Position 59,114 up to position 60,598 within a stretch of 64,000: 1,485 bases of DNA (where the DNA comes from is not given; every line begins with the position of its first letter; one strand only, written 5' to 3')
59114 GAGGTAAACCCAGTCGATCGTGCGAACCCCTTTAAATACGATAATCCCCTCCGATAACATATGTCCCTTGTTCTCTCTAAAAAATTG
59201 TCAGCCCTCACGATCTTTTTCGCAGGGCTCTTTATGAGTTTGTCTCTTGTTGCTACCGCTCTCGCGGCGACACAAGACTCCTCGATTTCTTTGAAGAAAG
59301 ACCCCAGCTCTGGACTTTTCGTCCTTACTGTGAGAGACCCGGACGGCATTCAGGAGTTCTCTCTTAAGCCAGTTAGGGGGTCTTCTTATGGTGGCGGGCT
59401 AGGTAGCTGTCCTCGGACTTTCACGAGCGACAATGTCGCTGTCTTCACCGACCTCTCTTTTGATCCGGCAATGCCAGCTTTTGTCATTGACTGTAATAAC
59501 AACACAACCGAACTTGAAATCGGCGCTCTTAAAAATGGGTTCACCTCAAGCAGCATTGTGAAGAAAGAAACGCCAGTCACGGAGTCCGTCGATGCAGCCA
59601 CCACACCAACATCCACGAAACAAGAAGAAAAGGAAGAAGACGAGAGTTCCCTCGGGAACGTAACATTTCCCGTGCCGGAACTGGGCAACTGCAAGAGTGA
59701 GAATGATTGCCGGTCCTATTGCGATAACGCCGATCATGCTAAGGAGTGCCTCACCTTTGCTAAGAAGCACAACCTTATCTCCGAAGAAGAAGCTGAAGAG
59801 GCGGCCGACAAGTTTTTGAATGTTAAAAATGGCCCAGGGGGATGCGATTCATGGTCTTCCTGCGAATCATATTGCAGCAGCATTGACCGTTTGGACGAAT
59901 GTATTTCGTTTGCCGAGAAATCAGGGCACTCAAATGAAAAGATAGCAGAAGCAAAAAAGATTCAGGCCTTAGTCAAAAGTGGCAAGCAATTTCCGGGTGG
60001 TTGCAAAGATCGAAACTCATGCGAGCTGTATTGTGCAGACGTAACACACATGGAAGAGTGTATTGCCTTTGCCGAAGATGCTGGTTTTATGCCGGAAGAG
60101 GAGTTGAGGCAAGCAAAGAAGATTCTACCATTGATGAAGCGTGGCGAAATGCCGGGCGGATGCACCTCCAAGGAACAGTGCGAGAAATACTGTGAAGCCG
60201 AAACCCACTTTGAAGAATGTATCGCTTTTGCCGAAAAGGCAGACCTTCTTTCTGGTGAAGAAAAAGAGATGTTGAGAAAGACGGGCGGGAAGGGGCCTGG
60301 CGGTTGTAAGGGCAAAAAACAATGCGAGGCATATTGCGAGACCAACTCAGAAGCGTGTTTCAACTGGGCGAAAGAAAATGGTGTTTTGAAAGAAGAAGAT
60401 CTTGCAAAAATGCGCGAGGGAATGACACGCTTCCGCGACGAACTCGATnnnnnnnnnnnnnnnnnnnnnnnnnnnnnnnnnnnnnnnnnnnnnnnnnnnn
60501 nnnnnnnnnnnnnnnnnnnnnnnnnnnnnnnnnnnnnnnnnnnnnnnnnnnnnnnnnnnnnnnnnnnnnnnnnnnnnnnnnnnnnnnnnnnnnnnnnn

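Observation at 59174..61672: Secreted protein made of a novel tandem four-cysteine module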

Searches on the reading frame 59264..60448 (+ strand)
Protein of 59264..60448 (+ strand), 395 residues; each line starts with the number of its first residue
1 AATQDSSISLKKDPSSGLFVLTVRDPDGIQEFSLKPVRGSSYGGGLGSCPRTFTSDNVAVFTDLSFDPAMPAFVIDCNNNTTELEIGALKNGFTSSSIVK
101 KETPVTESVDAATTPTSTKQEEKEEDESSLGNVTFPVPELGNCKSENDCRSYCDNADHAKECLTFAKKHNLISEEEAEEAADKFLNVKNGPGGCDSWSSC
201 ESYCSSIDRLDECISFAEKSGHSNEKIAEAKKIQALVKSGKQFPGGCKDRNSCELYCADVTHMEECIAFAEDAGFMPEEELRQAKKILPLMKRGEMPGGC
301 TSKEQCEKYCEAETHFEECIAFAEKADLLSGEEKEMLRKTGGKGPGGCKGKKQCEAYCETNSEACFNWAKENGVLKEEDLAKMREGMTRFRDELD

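Call 17: find_related_loci(query=A1, collection=genome_contigs, flank=5000)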
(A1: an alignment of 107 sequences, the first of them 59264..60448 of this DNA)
Query A1 (395 aa) in genome_contigs; peptide patterns used: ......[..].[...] (x = any residue, [..] = any of these).
308 stretches matched a pattern; 217 encode a relative of the query (tblastn E <= 1e-3); the best 80 are kept; 80 distinct loci.
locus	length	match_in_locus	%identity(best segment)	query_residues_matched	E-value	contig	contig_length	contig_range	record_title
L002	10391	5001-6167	65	1-395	1e-163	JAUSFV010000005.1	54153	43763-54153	MAG: bacterium isolate E14_maxbin.402 E14_k141_473914, whole genome shotgun sequence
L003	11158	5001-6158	60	1-395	2e-162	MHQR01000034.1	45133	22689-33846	MAG: Candidatus Sungbacteria bacterium RIFCSPLOWO2_01_FULL_54_21 rifcsplowo2_01_scaffold_895, whole genome shotgun seque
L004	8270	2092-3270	63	1-395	7e-160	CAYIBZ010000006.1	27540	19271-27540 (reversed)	MAG TPA_asm: uncultured Candidatus Saccharibacteria bacterium isolate ERP119705_co1_679 genome assembly, contig: NODE_16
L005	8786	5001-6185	62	1-395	2e-157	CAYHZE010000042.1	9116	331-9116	MAG TPA_asm: uncultured Candidatus Saccharibacteria bacterium isolate ERP119705_co17_184 genome assembly, contig: NODE_1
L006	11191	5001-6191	58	2-395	1e-157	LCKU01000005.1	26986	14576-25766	MAG: Parcubacteria group bacterium GW2011_GWA2_45_30 UX07_C0005, whole genome shotgun sequence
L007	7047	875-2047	62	1-395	6e-157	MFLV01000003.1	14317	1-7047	MAG: Candidatus Kaiserbacteria bacterium RIFCSPLOWO2_01_FULL_51_21 rifcsplowo2_01_scaffold_12258, whole genome shotgun s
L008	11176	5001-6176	61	1-395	7e-156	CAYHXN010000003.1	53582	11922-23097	MAG TPA_asm: uncultured Candidatus Saccharibacteria bacterium isolate ERP119705_co17_962 genome assembly, contig: NODE_5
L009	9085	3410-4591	62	1-395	1e-154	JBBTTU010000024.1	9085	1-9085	MAG: Patescibacteria group bacterium isolate H51-bin151_1 H51_bin151_1_000000000024, whole genome shotgun sequence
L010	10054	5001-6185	61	1-395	3e-154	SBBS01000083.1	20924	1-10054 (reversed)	MAG: bacterium isolate Bin_46_1 Hy_contig14785, whole genome shotgun sequence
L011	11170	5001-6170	59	1-395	1e-152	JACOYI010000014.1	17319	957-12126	MAG: Candidatus Niyogibacteria bacterium isolate NC_groundwater_175_Ag_S-0.1um_54_37 S4_GD2017_2_S1_scaffold_5592, whole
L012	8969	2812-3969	61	5-395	4e-149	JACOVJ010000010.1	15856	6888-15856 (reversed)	MAG: Candidatus Niyogibacteria bacterium isolate NC_groundwater_97_Ag_S-0.1um_54_719 S_p1_S3_170907_scaffold_16422, whol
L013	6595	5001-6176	60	1-395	3e-145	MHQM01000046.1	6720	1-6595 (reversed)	MAG: Candidatus Sungbacteria bacterium RIFCSPHIGHO2_02_FULL_52_23 rifcsphigho2_02_scaffold_73753, whole genome shotgun s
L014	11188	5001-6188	57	1-395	6e-142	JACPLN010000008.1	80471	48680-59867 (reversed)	MAG: Candidatus Nealsonbacteria bacterium isolate NC_groundwater_522_Ag_S-0.1um_41_12 S35_SO-1_scaffold_211417, whole ge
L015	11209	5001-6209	54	1-395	4e-140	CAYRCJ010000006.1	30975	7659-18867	MAG TPA_asm: uncultured Candidatus Saccharibacteria bacterium isolate SRP193066_co2_427 genome assembly, contig: NODE_75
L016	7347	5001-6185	62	1-395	2e-156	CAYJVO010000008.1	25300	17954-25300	MAG TPA_asm: uncultured Candidatus Saccharibacteria bacterium isolate ERP125453_co1_472 genome assembly, contig: NODE_17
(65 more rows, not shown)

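Call 20: predict_structure(alignment_id=A1)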
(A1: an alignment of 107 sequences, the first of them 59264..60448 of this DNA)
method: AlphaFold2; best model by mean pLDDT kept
length: 395 residues; sequences in the alignment: 107
mean_pLDDT: 87.3   pTM: 0.71
mean pLDDT of the five models: 87.3, 86.9, 86.7, 85.1, 83.5
residues with pLDDT >= 90: 239; 70-90: 122; 50-70: 8; < 50: 26
segments of 3 or more residues with pLDDT < 50: 105-128
pLDDT, mean of each block of 10 residues (from residue 1): 77 95 95 89 86 91 92 91 95 94 52 43 46 87 86 86 93 91 87 91 93 94 88 95 94 90 96 95 95 93 87 89 94 90 88 86 92 90 90 91
secondary structure, 60 per line:
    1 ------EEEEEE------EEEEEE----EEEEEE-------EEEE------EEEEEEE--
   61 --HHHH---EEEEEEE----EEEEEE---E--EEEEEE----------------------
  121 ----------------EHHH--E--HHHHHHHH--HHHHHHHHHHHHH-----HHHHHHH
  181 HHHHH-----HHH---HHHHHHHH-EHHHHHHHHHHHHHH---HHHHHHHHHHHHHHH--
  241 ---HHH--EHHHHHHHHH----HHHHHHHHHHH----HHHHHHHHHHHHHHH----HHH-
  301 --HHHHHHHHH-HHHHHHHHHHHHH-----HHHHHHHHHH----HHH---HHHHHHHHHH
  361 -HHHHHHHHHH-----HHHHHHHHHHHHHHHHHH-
elements in order: E7-12 E19-24 E29-34 E42-45 E52-58 H63-66 E70-76 E81-86 E93-98 H146-153 H156-168 H174-185 H197-204 H207-220 H224-238 H250-258 H263-273 H278-292 H303-311 H313-325 H331-340 H351-360 H362-371 H377-394

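Call 24: fold_search(model_id=the predicted structure, library=pdb)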
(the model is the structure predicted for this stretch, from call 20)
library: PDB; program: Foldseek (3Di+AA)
matches with E <= 10: 413; with E <= 0.001: 0
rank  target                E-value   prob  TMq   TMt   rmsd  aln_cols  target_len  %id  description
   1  5cwb                  6.7e-02  0.14  0.09  0.14  17.4       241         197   16  Crystal structure of de novo designed helical repeat protein DHR4 (released 2015-12-16)
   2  9ms4_E                1.4e-01  0.89  0.17  0.30   4.7       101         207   14  Crystal structure of an expansin (Xa_EXLX1) from Xanthomonas sacchari (released 2025-05-21)
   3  5lob_A                2.1e-01  0.38  0.14  0.31   6.5       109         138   12  Structure of the Ca2+-bound Rabphilin3A C2B- SNAP25 complex (C2 space group) (released 2017-06-21)
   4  5ue8_A                2.2e-01  0.04  0.10  0.06  23.1       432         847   11  The crystal structure of Munc13-1 C1C2BMUN domain (released 2017-02-15)
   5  8bl3                  2.9e-01  0.80  0.15  0.37   5.0        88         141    9  De novo single-chain immunoglobulin dimer scIg12 (released 2023-10-04)
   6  7mwr_B                3.6e-01  0.07  0.09  0.12  17.0       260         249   18  Structure of De Novo designed beta sheet heterodimer LHD101A53/B4 (released 2022-01-19)
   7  6z2o                  4.7e-01  0.30  0.14  0.15   6.3       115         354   12  Crystal structure of wild type OgpA from Akkermansia muciniphila in P 21 21 21 (released 2020-09-30)
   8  8cws_A                5.0e-01  0.07  0.10  0.09  18.7       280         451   13  Accurate computational design of genetically encoded 3D protein crystals (released 2023-11-01)
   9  8cwy_A                5.3e-01  0.07  0.09  0.08  18.2       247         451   14  Accurate computational design of genetically encoded 3D protein crystals (released 2023-11-01)
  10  4m0l_A                5.3e-01  0.05  0.07  0.07  16.8       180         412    8  Gamma subunit of the translation initiation factor 2 from Sulfolobus solfataricus complexed with GDP (released 2013-08-28)
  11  1qpx_A                5.6e-01  0.44  0.14  0.24   5.0       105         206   10  CRYSTAL STRUCTURES OF SELF-CAPPING PAPD CHAPERONE HOMODIMERS (released 1999-07-07)
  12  6ewa_D                6.2e-01  0.47  0.15  0.30   4.9        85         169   13  Crystal structure of HLA-A2 in complex with LILRB1 (released 2018-11-07)
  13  5e86                  6.5e-01  0.05  0.11  0.15  18.1       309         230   11  isolated SBD of BiP with loop34 modification (released 2015-12-30)
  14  4uz8_A                6.9e-01  0.41  0.16  0.44   6.3       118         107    8  The SeMet structure of the family 46 carbohydrate-binding module (CBM46) of endo-beta-1,4-glucanase B (Cel5B) from Bac (released 2015-02-25)
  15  6voa_B                6.9e-01  0.08  0.17  0.11  25.7       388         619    7  Cryo-EM structure of the BBSome-ARL6 complex (released 2020-06-24)
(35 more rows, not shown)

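Call 59: fold_search(model_id=the predicted structure, library=viral)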
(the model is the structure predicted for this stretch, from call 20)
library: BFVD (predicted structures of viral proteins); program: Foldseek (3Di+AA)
matches with E <= 10: 445; with E <= 0.001: 0
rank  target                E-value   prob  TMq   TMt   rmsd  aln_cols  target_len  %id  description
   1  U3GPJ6                8.1e-02  0.09  0.07  0.07  17.8       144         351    9  DNA polymerase processivity factor [Suid betaherpesvirus 2]
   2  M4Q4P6                9.6e-02  0.82  0.16  0.26  18.1       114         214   14  (no name in the UniProt tables at hand)
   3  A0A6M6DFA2            9.6e-02  0.15  0.09  0.18  14.7       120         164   18  (no name in the UniProt tables at hand)
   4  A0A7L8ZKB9            1.0e-01  0.13  0.08  0.08  11.8       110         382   14  Uncharacterized protein [Campylobacter phage F379]
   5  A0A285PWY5            1.0e-01  0.12  0.09  0.15  15.1       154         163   11  Uncharacterized protein [Cedratvirus lausannensis]
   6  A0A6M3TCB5            1.4e-01  0.12  0.10  0.18  16.1       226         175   13  (no name in the UniProt tables at hand)
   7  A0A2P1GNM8            1.9e-01  0.10  0.10  0.04  24.6       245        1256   13  Non-structural polyprotein 1AB (Fragment) [Wenling rattails astrovirus 2]
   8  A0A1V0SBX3            2.3e-01  0.10  0.10  0.08  14.8       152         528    7  GTPase [Catovirus CTV1]
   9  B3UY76                2.4e-01  0.84  0.18  0.27  11.0       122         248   13  M150 [Muromegalovirus C4A]
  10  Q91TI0                2.4e-01  0.28  0.14  0.19  18.0       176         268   10  T121 [Tupaiid herpesvirus 1 (strain 1)]
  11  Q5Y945                2.4e-01  0.04  0.07  0.06  30.5       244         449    9  Polyprotein (Fragment) [Hepatovirus A]
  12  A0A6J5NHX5            2.5e-01  0.04  0.10  0.09  25.6       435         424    7  LysM domain [uncultured Caudovirales phage]
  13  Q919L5                2.7e-01  0.47  0.14  0.30   7.7       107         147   12  Uncharacterized protein [Culex nigripalpus nucleopolyhedrovirus (isolate Florida/1997)]
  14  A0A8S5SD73            2.7e-01  0.21  0.11  0.22   9.5        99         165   10  Uncharacterized protein [Podoviridae sp. ct7Ex2]
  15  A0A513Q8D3            2.8e-01  0.06  0.09  0.12  25.4       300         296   13  ORF1a (Fragment) [Porcine astrovirus 1]
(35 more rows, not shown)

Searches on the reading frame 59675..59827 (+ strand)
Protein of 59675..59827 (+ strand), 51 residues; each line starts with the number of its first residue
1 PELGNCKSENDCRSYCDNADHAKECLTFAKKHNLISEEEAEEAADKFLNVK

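Call 38: search_solved_structures(query=A4, max_evalue=10, show_alignments=3)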
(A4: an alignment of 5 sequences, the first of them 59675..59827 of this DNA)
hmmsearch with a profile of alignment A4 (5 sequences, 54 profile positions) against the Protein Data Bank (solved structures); distinct sequences matched with E-value up to 10: 4.
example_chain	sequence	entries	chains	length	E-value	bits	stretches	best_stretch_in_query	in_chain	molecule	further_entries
5fmn_A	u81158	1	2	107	0.19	14.9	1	20-50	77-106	INRS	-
2a2f_X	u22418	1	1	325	0.72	13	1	13-47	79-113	Exocyst complex component Sec15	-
9jm7_A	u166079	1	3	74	0.89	12.7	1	27-46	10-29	LRD-2A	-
6wcu_A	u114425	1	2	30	1.9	11.7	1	34-52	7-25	Septin-5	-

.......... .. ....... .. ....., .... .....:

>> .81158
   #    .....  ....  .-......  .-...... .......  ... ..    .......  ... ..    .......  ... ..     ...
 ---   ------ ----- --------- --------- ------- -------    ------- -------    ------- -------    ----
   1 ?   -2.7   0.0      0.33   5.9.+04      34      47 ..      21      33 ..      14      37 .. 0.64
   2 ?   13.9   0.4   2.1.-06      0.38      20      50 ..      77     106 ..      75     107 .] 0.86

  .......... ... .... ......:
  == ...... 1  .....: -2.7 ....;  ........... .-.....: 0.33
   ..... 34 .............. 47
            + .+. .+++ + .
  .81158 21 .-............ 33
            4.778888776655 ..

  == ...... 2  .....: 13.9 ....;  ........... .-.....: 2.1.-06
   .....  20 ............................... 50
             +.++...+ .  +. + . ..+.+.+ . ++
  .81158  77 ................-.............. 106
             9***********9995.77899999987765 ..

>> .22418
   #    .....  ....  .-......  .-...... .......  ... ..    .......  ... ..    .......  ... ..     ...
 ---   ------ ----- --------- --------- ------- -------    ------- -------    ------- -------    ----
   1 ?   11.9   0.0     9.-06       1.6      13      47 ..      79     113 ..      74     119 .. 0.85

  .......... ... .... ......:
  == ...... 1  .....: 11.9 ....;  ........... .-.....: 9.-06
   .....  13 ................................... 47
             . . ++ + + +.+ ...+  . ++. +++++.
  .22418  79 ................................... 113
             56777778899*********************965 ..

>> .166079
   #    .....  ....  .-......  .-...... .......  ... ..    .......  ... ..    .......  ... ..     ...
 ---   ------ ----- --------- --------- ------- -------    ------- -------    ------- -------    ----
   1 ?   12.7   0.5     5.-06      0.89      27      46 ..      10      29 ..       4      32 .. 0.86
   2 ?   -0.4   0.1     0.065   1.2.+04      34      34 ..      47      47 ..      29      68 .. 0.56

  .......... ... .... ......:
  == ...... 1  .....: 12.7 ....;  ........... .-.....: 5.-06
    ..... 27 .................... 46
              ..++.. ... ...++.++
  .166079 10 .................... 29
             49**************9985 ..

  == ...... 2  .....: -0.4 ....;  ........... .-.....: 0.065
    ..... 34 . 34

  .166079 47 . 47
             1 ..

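Call 60: search_protein_representatives(alignment_id=A4)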
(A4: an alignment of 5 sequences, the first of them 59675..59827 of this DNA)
Query: 5 sequences, 54 profile positions. Proteins with E-value up to 0.001 (for the whole library): 1758; up to 1e-10: 1420; up to 1e-30: 925. The best 150 are listed.
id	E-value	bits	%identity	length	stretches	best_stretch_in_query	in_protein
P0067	1.5e-124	421.9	-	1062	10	2-54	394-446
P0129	5.2e-124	420.2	-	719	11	1-45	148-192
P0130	6.3e-123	416.7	-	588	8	2-53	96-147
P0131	6.5e-122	413.5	-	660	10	2-45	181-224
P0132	1.5e-121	412.3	-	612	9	2-45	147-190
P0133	3.5e-121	411.1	-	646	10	2-53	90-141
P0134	2.5e-120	408.4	-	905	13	1-45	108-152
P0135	4.4e-118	401.2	-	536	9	2-52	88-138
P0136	3.6e-117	398.3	-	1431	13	2-46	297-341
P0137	1.4e-116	396.4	-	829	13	2-53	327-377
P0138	7.2e-115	390.9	-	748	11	1-53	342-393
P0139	8.0e-115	390.8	-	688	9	2-45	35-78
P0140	1.0e-114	390.4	-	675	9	2-53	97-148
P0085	3.6e-114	388.7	-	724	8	2-54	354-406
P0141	3.8e-114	388.6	-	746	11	2-46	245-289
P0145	4.4e-112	382.0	-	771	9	2-47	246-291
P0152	1.4e-109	374.0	-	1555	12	1-45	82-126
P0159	1.7e-108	370.5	-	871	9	2-45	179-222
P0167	9.2e-106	361.8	-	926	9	2-47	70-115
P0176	5.6e-101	346.4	-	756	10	1-45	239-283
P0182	3.8e-99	340.6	-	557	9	1-51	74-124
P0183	4.3e-99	340.4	-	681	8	1-46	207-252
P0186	9.8e-99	339.3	-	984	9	2-53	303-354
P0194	1.8e-95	328.8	-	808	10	1-45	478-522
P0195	1.8e-95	328.8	-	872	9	2-49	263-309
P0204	1.1e-94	326.3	-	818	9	1-45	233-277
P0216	5.9e-90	311.1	-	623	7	2-53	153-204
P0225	2.8e-88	305.8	-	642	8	1-53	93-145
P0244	3.4e-86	299.1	-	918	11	1-53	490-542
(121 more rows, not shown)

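Call 63: search_protein_families(library=ncbifam, proteins=[P0182, P0176, P0136, P0204, P0194, P0225, P0145, P0183, P0216], max_evalue=10)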
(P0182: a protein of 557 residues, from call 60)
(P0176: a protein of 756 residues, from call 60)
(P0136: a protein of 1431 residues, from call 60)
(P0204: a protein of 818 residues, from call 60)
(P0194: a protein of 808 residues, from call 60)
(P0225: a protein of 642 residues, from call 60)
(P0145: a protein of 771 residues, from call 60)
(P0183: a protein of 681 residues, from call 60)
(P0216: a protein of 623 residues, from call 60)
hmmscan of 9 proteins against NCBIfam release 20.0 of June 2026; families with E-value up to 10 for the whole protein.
P0182 (557 aa): 2 families
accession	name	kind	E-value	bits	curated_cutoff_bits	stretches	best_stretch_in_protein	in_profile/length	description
NF051470.1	RtxH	equivalog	0.0043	17.5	180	0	200-228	71-99/116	protein RtxH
NF007553.0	PRK10173.1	equivalog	8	5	425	1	165-198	176-209/413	bifunctional glucose-1-phosphatase/inositol phosphatase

P0176 (756 aa): 2 families
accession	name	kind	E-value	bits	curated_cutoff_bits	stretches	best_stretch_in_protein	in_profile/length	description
NF047751.1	HepT_toxin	equivalog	0.14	12.1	60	0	303-331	58-86/120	type VII toxin-antitoxin system HepT family RNase toxin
TIGR02413.1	Bac_small_yrzI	paralog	0.18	12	47.05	1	370-392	15-37/46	YrzI family small protein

P0136 (1431 aa): 0 families

P0204 (818 aa): 1 family
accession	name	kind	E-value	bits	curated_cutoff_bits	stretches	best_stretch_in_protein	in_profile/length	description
NF045593.1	bilirub_TF_BilQ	equivalog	0.054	13.2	125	1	88-126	41-79/135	bilirubin utilization transcriptional regulator BilQ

P0194 (808 aa): 2 families
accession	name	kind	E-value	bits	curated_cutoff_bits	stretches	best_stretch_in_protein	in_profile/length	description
NF052521.1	TafC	equivalog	7.6e-06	25.3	410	1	63-243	187-359/373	TafC family fimbrial protein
NF045593.1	bilirub_TF_BilQ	equivalog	0.065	12.9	125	1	481-520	43-82/135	bilirubin utilization transcriptional regulator BilQ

P0225 (642 aa): 0 families

P0145 (771 aa): 0 families

P0183 (681 aa): 1 family
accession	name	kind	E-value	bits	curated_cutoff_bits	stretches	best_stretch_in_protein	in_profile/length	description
NF047751.1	HepT_toxin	equivalog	0.00021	21.2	60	1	223-254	58-89/120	type VII toxin-antitoxin system HepT family RNase toxin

P0216 (623 aa): 0 families

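Call 73: search_protein_families(library=pfam, proteins=[P0136, P0152, P0134, P0167, P0186, P0244, P0159, P0195], max_evalue=0.001)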
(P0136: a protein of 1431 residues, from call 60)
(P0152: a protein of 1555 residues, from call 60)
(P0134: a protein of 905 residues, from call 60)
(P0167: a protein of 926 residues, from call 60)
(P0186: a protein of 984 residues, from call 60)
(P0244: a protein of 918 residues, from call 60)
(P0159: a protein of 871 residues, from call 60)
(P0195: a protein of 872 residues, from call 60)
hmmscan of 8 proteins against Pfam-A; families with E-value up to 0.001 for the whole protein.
P0136 (1431 aa): 0 families

P0152 (1555 aa): 0 families

P0134 (905 aa): 1 family
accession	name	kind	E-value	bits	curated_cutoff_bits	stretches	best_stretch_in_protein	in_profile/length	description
PF00050.26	Kazal_1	-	4.5e-07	30.2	21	1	634-654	8-28/49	Kazal-type serine protease inhibitor domain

P0167 (926 aa): 0 families

P0186 (984 aa): 3 families
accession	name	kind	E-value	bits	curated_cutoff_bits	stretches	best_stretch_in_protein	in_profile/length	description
PF13385.13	Laminin_G_3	-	1.7e-27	96.9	27.6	1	741-903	1-150/151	Concanavalin A-like lectin/glucanases superfamily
PF02210.31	Laminin_G_2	-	9.6e-06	26.5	22.9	1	799-893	25-123/126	Laminin G domain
PF07953.20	Toxin_R_bind_N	-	2e-05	24.8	23.8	1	734-897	26-190/191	Clostridium neurotoxin, N-terminal receptor binding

P0244 (918 aa): 0 families

P0159 (871 aa): 0 families

P0195 (872 aa): 0 families
